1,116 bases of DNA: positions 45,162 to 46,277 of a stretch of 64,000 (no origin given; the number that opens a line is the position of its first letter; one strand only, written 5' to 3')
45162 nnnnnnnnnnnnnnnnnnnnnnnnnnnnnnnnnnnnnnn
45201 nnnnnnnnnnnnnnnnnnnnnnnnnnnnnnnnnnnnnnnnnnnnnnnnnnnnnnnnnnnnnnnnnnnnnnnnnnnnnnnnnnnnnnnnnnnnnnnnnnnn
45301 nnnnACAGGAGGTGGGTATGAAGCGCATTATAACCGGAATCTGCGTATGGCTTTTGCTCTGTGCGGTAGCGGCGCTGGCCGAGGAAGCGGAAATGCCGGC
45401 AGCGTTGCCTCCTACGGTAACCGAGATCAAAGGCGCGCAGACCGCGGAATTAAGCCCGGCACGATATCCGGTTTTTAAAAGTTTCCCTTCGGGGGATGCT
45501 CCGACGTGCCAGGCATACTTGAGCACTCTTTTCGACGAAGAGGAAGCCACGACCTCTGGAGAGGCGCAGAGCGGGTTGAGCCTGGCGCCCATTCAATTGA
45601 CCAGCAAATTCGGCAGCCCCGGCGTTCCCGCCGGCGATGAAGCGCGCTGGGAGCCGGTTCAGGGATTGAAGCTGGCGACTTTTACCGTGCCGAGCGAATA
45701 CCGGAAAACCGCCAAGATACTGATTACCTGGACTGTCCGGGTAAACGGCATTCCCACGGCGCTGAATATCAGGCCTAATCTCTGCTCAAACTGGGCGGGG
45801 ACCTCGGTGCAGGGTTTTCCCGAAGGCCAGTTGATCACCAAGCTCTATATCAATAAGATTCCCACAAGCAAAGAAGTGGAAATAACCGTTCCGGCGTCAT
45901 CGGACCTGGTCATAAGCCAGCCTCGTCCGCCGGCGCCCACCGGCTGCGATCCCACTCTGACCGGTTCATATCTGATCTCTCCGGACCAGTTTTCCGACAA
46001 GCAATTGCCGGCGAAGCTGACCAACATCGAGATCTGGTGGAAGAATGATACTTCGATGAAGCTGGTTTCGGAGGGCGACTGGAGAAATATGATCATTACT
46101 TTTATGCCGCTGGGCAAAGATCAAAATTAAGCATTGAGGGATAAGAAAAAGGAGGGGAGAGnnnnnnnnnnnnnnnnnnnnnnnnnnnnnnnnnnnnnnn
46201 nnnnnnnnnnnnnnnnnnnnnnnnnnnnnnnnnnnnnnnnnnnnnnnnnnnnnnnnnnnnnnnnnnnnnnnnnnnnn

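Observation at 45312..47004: Tandem paralogous secreted proteins sharing conserved blocks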

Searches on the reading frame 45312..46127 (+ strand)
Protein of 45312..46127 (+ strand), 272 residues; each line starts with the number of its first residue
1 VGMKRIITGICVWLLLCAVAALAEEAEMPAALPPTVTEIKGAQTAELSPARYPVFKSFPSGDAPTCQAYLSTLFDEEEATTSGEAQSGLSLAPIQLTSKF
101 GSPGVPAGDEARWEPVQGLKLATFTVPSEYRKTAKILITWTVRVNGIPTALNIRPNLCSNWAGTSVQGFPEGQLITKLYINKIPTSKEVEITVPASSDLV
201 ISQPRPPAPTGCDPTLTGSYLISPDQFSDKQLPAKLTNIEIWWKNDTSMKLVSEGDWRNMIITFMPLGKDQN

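Call 4: search_protein_families(library=pfam, proteins=[window:45312-46127:+], max_evalue=1)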
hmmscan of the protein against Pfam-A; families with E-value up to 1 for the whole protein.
window:45312-46127:+ (272 aa): 0 families

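Call 6: find_homologous_proteins(query=window:45312-46127:+)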
Query window:45312-46127:+ (272 aa): 1 proteins with E <= 0.001 among 862 candidates.
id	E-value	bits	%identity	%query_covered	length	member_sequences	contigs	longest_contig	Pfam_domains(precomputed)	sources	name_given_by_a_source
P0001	1.9e-177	606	100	99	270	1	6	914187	-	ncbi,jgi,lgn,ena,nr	ncbi:MAG TPA: hypothetical protein P5110_00820 [Candidatus Omnitrophota bacterium]|nr:hypothetical p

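Call 11: search_protein_families(library=ncbifam, proteins=[window:45312-46127:+], max_evalue=1)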
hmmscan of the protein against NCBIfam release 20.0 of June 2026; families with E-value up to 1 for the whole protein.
window:45312-46127:+ (272 aa): 0 families

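Call 12: search_solved_structures(query=A1, max_evalue=10)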
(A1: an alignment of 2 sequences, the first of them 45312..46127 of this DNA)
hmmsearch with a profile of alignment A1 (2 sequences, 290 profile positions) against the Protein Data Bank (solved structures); distinct sequences matched with E-value up to 10: 0.

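Call 13: predict_structure(alignment_id=A1)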
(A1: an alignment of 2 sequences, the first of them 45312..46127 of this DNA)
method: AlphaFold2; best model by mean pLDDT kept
length: 272 residues; sequences in the alignment: 2
mean_pLDDT: 47.8   pTM: 0.49
mean pLDDT of the five models: 47.8, 43.2, 40.9, 38.4, 36.9
residues with pLDDT >= 90: 0; 70-90: 34; 50-70: 86; < 50: 152
segments of 3 or more residues with pLDDT < 50: 15-109, 146-170, 196-214, 253-257, 268-272
pLDDT, mean of each block of 10 residues (from residue 1): 56 49 29 23 25 28 42 43 31 26 35 67 71 69 49 31 36 68 64 49 35 53 66 75 66 53 54 30
secondary structure, 60 per line:
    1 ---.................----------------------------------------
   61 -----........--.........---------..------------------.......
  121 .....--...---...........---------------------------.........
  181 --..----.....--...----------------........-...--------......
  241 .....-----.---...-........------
elements in order: H4-20 H66-73 H76-84 E114-125 E134-144 E172-180 E189-193 E215-222 E235-245 E259-266

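Call 14: find_encoding_contigs(protein=P0001, flank=10000, max_places=6)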
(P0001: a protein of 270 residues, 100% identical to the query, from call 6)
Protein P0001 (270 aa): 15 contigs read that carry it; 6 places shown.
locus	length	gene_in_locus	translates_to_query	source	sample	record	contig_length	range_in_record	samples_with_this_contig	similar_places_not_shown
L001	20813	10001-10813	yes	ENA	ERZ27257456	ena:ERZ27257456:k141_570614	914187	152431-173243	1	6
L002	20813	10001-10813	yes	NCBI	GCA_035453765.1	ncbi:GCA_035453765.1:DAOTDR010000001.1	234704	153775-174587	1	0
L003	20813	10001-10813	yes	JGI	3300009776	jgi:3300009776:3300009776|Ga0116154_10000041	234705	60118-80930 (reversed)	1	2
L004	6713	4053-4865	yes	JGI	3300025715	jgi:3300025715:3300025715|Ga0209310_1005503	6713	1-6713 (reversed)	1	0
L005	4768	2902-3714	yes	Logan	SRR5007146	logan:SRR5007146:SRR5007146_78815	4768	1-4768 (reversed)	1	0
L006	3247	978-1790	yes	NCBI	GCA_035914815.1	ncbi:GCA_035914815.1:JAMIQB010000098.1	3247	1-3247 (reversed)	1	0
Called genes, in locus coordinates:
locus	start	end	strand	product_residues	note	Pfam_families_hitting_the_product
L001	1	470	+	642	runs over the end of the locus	PF01229:Glyco_hydro_39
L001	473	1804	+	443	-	PF13742:tRNA_anti_2, PF01336:tRNA_anti-codon, PF02601:Exonuc_VII_L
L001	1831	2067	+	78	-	PF02609:Exonuc_VII_S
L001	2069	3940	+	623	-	PF13292:DXP_synthase_N, PF02779:Transket_pyr, PF02780:Transketolase_C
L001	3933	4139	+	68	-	PF12797:Fer4_2 (faint), PF12837:Fer4_6 (weak), PF13237:Fer4_10 (weak), PF00037:Fer4 (faint), PF14697:Fer4_21 (weak), PF12838:Fer4_7 (weak)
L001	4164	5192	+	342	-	PF01855:POR_N, PF17147:PFOR_II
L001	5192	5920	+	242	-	PF02775:TPP_enzyme_C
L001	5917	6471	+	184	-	PF01558:POR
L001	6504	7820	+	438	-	PF00749:tRNA-synt_1c, PF19269:Anticodon_2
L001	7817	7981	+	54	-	-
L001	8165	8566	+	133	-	-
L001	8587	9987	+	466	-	-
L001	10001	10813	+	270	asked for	-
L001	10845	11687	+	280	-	-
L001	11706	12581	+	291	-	PF07963:N_methyl (faint)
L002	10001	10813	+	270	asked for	-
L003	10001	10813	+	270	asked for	-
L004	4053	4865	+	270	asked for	-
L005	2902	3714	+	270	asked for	-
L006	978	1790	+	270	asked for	-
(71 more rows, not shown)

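Call 15: search_protein_representatives(alignment_id=A1)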
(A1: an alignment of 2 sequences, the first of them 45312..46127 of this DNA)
Query: 2 sequences, 290 profile positions. Proteins with E-value up to 0.001 (for the whole library): 140; up to 1e-10: 125; up to 1e-30: 52. The best 140 are listed.
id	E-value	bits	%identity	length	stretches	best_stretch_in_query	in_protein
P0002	3.9e-160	548.2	-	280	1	3-290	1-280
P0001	1.5e-151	520.0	-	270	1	3-289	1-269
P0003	8.2e-54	199.2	-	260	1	3-283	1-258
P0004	6.6e-52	193.0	-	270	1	8-286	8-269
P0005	1.3e-51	192.0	-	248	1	3-286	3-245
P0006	8.3e-51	189.4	-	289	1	3-286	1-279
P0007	2.6e-50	187.7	-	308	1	23-287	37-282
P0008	3.7e-50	187.3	-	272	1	9-287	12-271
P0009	7.0e-50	186.4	-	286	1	3-284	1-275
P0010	7.0e-50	186.3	-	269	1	3-287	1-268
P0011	3.6e-49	184.0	-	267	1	3-286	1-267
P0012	5.0e-48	180.3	-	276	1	9-287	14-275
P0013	1.3e-47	178.9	-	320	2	99-288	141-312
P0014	5.5e-47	176.8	-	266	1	3-284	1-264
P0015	1.4e-46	175.5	-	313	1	6-287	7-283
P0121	3.3e-13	66.0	-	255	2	131-279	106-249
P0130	3.0e-07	46.4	-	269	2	130-278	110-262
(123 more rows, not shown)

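Call 19: find_homologous_proteins(query=A2, max_evalue=0.00001)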
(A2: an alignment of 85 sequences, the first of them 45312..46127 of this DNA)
Query A2 (85 sequences) (272 aa, profile of the alignment): 3 proteins with E <= 0.00001 among 5715 candidates.
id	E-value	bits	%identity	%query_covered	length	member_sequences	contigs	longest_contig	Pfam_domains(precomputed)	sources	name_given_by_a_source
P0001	7.6e-80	286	100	99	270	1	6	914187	-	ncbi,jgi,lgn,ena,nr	ncbi:MAG TPA: hypothetical protein P5110_00820 [Candidatus Omnitrophota bacterium]|nr:hypothetical p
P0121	1.9e-49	186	23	91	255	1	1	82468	-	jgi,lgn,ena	-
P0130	1.5e-39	154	20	94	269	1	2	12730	-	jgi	jgi:hypothetical protein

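Call 22: find_related_loci(query=A3, collection=genome_contigs, flank=10000)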
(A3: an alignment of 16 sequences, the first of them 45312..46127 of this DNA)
Query A3 (272 aa) in genome_contigs; peptide patterns used: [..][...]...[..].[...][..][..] (x = any residue, [..] = any of these).
28 stretches matched a pattern; 21 encode a relative of the query (tblastn E <= 1e-3); 21 distinct loci.
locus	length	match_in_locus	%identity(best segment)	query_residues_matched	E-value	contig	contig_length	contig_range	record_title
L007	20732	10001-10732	42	17-272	4e-59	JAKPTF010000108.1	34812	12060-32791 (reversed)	MAG: Candidatus Omnitrophota bacterium isolate JPNA_metabat.7 k141_1182701, whole genome shotgun sequence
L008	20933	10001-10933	39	1-272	5e-51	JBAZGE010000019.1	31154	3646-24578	MAG: Candidatus Omnitrophota bacterium isolate SO_2017_LW3_37 NODE_3522_length_31154_cov_2.826280_LW162_2017, whole geno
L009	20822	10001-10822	39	2-266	6e-51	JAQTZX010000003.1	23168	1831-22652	MAG: Candidatus Omnitrophota bacterium isolate STC_70 NODE_4604_length_23168_cov_2.504405_Sandtown_C, whole genome shotg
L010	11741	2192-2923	40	10-268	1e-50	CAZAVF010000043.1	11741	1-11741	MAG TPA_asm: uncultured Planctomycetales bacterium isolate SRP278314_co1_201 genome assembly, contig: NODE_6824_length_1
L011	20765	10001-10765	41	10-269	1e-49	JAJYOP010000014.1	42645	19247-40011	MAG: bacterium isolate DBS2-5.bin57 NODE_622_length_42645_cov_4.125617, whole genome shotgun sequence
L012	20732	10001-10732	38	1-268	1e-47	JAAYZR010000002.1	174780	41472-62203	MAG: Candidatus Undivivens industriae isolate AS06rmzACSIP_339 22659_AS06, whole genome shotgun sequence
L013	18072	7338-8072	37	1-269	2e-47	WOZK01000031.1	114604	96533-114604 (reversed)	MAG: Candidatus Omnitrophota bacterium isolate WOFB22 NODE_37_length_114604_cov_62.916219, whole genome shotgun sequence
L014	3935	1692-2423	38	1-268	2e-47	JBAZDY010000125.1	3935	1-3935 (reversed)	MAG: Candidatus Omnitrophota bacterium isolate SO_2017_LW3_111 NODE_91219_length_3935_cov_4.514443_LW162_2017, whole gen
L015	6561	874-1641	39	5-267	8e-47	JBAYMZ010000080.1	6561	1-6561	MAG: Candidatus Omnitrophota bacterium isolate SO_2016_LW1_52 scaffold17657_LW64-88_2016, whole genome shotgun sequence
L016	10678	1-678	39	21-268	4e-46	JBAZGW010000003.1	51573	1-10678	MAG: Candidatus Omnitrophota bacterium isolate SO_2017_LW3_55 NODE_1371_length_51573_cov_1.169945_LW162_2017, whole geno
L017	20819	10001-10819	37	2-271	1e-45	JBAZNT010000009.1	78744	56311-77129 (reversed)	MAG: Candidatus Omnitrophota bacterium isolate SO_2017_LW4_77 scaffold_937_c1_LW137-91_2017, whole genome shotgun sequen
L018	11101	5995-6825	35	1-266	7e-44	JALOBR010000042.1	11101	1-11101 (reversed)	MAG: Candidatus Omnitrophota bacterium isolate SO_2017_LW3 bin 47 NODE_18112_length_11101_cov_1.195462_LW162_2017, whole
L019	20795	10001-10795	36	15-266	2e-43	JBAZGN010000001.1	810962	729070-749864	MAG: Candidatus Omnitrophota bacterium isolate SO_2017_LW3_46 NODE_6_length_810962_cov_4.668257_LW162_2017, whole genome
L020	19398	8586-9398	37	1-271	8e-43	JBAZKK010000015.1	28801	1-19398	MAG: Candidatus Omnitrophota bacterium isolate SO_2017_LW4_141 scaffold_3475_c1_LW137-91_2017, whole genome shotgun sequ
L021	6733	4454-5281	37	7-269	1e-42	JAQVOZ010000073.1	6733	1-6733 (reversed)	MAG: Candidatus Omnitrophota bacterium isolate STF1_192 NODE_41690_length_6733_cov_2.699364_Sandtown_F1, whole genome sh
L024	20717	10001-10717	33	3-267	3e-30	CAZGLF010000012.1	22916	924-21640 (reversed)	MAG TPA_asm: uncultured Planctomycetia bacterium isolate SRP141376_co2_388 genome assembly, contig: NODE_4689_length_229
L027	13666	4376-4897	35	82-266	2e-20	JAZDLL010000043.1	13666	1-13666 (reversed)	MAG: Candidatus Omnitrophota bacterium isolate MEGAHIT-group-0.593 k141_19354110, whole genome shotgun sequence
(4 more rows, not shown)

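Call 31: search_protein_families(library=pfam, proteins=[L019:4162-5499:+, L019:5639-7087:+, L019:7233-8051:+, L019:12818-13663:+, L019:14386-15861:+, L019:15916-16404:+, L012:4885-6408:+, L012:6431-7471:+, L012:12756-13745:+, L012:14591-15937:+], max_evalue=0.001)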
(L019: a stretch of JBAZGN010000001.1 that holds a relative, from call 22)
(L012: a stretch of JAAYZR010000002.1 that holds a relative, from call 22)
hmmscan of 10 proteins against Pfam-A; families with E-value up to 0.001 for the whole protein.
L019:4162-5499:+ (445 aa): 2 families
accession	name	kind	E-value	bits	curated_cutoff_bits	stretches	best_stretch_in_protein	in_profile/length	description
PF02347.22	GDC-P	-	7.7e-122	407.7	26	1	3-442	3-429/429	Glycine cleavage system P-protein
PF00266.25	Aminotran_5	-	2.8e-07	30.3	21.5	1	178-378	113-301/371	Aminotransferase class-V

L019:5639-7087:+ (482 aa): 5 families
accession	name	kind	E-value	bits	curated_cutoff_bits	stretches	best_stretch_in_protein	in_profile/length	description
PF21478.3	GcvP2_C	-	2.3e-28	99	27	1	348-451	2-107/122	Glycine dehydrogenase, C-terminal domain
PF02347.22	GDC-P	-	2.4e-16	60.1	26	1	46-305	46-294/429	Glycine cleavage system P-protein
PF00266.25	Aminotran_5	-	1.3e-08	34.6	21.5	1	149-277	80-209/371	Aminotransferase class-V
PF01041.23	DegT_DnrJ_EryC1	-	2e-05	24.5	19.8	1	115-241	28-145/360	DegT/DnrJ/EryC1/StrS aminotransferase family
PF01212.27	Beta_elim_lyase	-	6.8e-05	22.8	27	1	113-244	34-171/288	Beta-eliminating lyase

L019:7233-8051:+ (272 aa): 2 families
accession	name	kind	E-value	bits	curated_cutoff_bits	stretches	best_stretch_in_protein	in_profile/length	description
PF21948.1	LplA-B_cat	-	1.3e-26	94.2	27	1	15-199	2-177/200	Lipoyl protein ligase A/B catalytic domain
PF03099.24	BPL_LplA_LipB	-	1.7e-08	34.9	21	1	64-174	25-128/133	Biotin/lipoate A/B protein ligase family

L019:12818-13663:+ (281 aa): 1 family
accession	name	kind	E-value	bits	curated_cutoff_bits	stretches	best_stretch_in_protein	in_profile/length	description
PF04055.27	Radical_SAM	-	2e-17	64.3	29.5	1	52-212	1-163/166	Radical SAM superfamily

L019:14386-15861:+ (491 aa): 1 family
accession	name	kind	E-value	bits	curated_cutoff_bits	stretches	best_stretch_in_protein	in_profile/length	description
PF11104.14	PilM_2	-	2.1e-09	37.2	27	1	10-185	4-188/340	Type IV pilus assembly protein PilM;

L019:15916-16404:+ (162 aa): 0 families

L012:4885-6408:+ (507 aa): 2 families
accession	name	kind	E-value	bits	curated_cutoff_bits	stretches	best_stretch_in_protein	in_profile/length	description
PF00501.34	AMP-binding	-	2e-84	284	29.9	1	7-369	1-384/384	AMP-binding enzyme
PF13193.12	AMP-binding_C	-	2.8e-26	92.7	24.5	1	419-494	1-76/76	AMP-binding enzyme C-terminal domain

L012:6431-7471:+ (346 aa): 2 families
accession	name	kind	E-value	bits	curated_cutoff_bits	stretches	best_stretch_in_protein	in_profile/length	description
PF04055.27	Radical_SAM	-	4.7e-17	63.1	29.5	1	104-263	1-156/166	Radical SAM superfamily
PF21016.3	RlmN_N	-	1.2e-12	47.8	24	1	4-60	3-59/60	Ribosomal RNA large subunit methyltransferase N-terminal domain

L012:12756-13745:+ (329 aa): 2 families
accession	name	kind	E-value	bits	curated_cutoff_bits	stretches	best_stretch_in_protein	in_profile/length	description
PF13354.11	Beta-lactamase2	-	1.4e-63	214.5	22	1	69-282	1-214/214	Beta-lactamase enzyme family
PF00768.25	Peptidase_S11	-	2.3e-05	24.5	27.6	1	82-217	28-167/239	D-alanyl-D-alanine carboxypeptidase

L012:14591-15937:+ (448 aa): 1 family
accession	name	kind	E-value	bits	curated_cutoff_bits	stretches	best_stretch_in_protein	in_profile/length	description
PF02321.23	OEP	-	1.1e-43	149.7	22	2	249-435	3-186/187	Outer membrane efflux protein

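Call 32: predict_structure(alignment_id=A2)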
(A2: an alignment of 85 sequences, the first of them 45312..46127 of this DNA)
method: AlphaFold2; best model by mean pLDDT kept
length: 272 residues; sequences in the alignment: 85
mean_pLDDT: 92.5   pTM: 0.83
mean pLDDT of the five models: 92.5, 92.1, 91.8, 91.0, 90.7
residues with pLDDT >= 90: 214; 70-90: 47; 50-70: 10; < 50: 1
segments of 3 or more residues with pLDDT < 50: none
pLDDT, mean of each block of 10 residues (from residue 1): 80 87 77 95 98 97 96 93 94 97 91 97 97 97 96 94 95 98 96 94 68 89 95 97 98 98 90 55
secondary structure, 60 per line:
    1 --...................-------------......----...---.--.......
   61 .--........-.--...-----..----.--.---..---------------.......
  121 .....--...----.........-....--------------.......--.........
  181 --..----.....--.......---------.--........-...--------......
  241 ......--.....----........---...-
elements in order: H3-21 E35-40 E45-47 E54-61 H64-71 E114-125 E135-143 E145-148 E163-169 E172-180 E189-193 E196-202 E215-222 E235-246 E249-253 E258-265

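Call 35: fold_search(model_id=the predicted structure, library=pdb)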
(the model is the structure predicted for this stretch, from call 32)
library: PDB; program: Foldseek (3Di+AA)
matches with E <= 10: 920; with E <= 0.001: 6
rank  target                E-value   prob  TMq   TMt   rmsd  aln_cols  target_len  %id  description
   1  9f4b_F1               4.9e-05  1.00  0.24  0.16  21.0       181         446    9  Pre-assembled baseplate cup of Klebsiella phage KP1 variant vB_Kpn_Lilla1 (released 2025-05-14)
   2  9f4b_F2               1.1e-04  0.99  0.24  0.16  38.6       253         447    9  Pre-assembled baseplate cup of Klebsiella phage KP1 variant vB_Kpn_Lilla1 (released 2025-05-14)
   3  2wq4_C                4.7e-04  1.00  0.28  0.53   8.7       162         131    9  N-terminal domain of BC2L-C Lectin from Burkholderia cenocepacia (released 2010-01-12)
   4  2wq4_A                5.2e-04  1.00  0.30  0.54   8.7       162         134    9  N-terminal domain of BC2L-C Lectin from Burkholderia cenocepacia (released 2010-01-12)
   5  9ib7_B                5.8e-04  1.00  0.26  0.45   7.1       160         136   13  Tumor necrosis factor-like lectin PLTL from Photorhabdus laumondii in complex with Blood group B trisaccharide (released 2025-10-29)
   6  2wq4_B                6.1e-04  1.00  0.29  0.54   8.6       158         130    9  N-terminal domain of BC2L-C Lectin from Burkholderia cenocepacia (released 2010-01-12)
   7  8iyk_F                1.2e-03  0.12  0.12  0.05  27.3       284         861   12  Tail tip conformation 1 of phage lambda tail (released 2023-10-18)
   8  9ib9_B                1.2e-03  1.00  0.29  0.50   6.9       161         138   13  Tumor necrosis factor-like lectin PLTL from Photorhabdus laumondii in complex with B Lewis b pentasaccharide (released 2025-10-29)
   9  6f2s_H                1.8e-03  0.66  0.18  0.21  19.7       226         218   12  CryoEM structure of Ageratum Yellow Vein virus (AYVV) (released 2018-06-27)
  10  4jdo_B                2.8e-03  0.99  0.25  0.30   7.8       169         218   11  Secreted chlamydial protein pgp3, coiled-coil deletion (released 2013-06-05)
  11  4jdn_C                2.8e-03  0.99  0.28  0.44   9.4       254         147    9  Secreted Chlamydial Protein PGP3, C-terminal Domain (released 2013-06-05)
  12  1rj7_I                2.9e-03  1.00  0.33  0.58  13.8       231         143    9  Crystal structure of EDA-A1 (released 2003-12-09)
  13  6zzw_B                3.1e-03  1.00  0.30  0.55   8.5       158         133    9  Structure of the N terminal domain of Bc2L-C lectin (1-131) in complex with Globo H (H-type 3) and CAS No 912569-62-1 (released 2021-04-07)
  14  9k09_A                3.3e-03  0.38  0.20  0.15  34.4       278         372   12  Cyanophage A4 portal-tail complex (released 2025-04-09)
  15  1rj7_K                3.6e-03  1.00  0.34  0.58  13.6       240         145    9  Crystal structure of EDA-A1 (released 2003-12-09)
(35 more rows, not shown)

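Call 41: fold_search(model_id=the predicted structure, library=viral)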
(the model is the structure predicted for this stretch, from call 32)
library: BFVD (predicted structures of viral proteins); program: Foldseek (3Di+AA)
matches with E <= 10: 1306; with E <= 0.001: 66
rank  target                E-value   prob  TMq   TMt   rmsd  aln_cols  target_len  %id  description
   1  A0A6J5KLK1            1.9e-05  1.00  0.34  0.45  13.4       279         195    9  Uncharacterized protein [uncultured Caudovirales phage]
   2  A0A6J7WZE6            2.5e-05  1.00  0.36  0.25  18.7       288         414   12  Uncharacterized protein [uncultured Caudovirales phage]
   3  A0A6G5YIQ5            3.3e-05  1.00  0.29  0.34  14.7       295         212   11  (no name in the UniProt tables at hand)
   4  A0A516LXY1            4.1e-05  1.00  0.39  0.44   8.5       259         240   10  (no name in the UniProt tables at hand)
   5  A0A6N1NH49            4.3e-05  0.99  0.25  0.26  15.8       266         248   13  Uncharacterized protein [Tupanvirus deep ocean]
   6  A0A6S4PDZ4            4.5e-05  1.00  0.34  0.39  11.5       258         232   10  Uncharacterized protein [uncultured phage MedDCM-OCT-S46-C10]
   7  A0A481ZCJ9            4.8e-05  1.00  0.32  0.30  15.5       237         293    8  Uncharacterized protein [Pithovirus LCPAC403]
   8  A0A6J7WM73            6.9e-05  1.00  0.35  0.40  14.0       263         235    8  Gp5/Type VI secretion system Vgr protein OB-fold domain-containing protein [uncultured Caudovirales phage]
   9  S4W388                6.9e-05  1.00  0.30  0.29  17.5       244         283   10  Complement C1q subcomponent subunit B [Pandoravirus salinus]
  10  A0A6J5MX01            8.6e-05  0.95  0.24  0.22  18.9       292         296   10  Uncharacterized protein [uncultured Caudovirales phage]
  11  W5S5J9                9.1e-05  1.00  0.32  0.28  16.5       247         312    9  Collagen triple helix repeat protein [Pithovirus sibericum]
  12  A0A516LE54            1.3e-04  1.00  0.35  0.45  10.5       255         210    7  (no name in the UniProt tables at hand)
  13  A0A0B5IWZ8            1.3e-04  1.00  0.34  0.51  17.1       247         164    9  C1q-like domain motif-containing protein [Pandoravirus inopinatum]
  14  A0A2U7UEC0            1.3e-04  1.00  0.32  0.32  17.6       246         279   10  Complement C1q subcomponent subunit B [Pandoravirus macleodensis]
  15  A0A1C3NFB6            1.6e-04  1.00  0.36  0.51  15.7       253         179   10  (no name in the UniProt tables at hand)
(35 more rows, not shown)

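Call 45: search_solved_structures(query=A2, max_evalue=10)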
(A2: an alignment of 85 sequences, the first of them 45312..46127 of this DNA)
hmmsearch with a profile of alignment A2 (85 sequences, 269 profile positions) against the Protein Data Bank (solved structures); distinct sequences matched with E-value up to 10: 0.
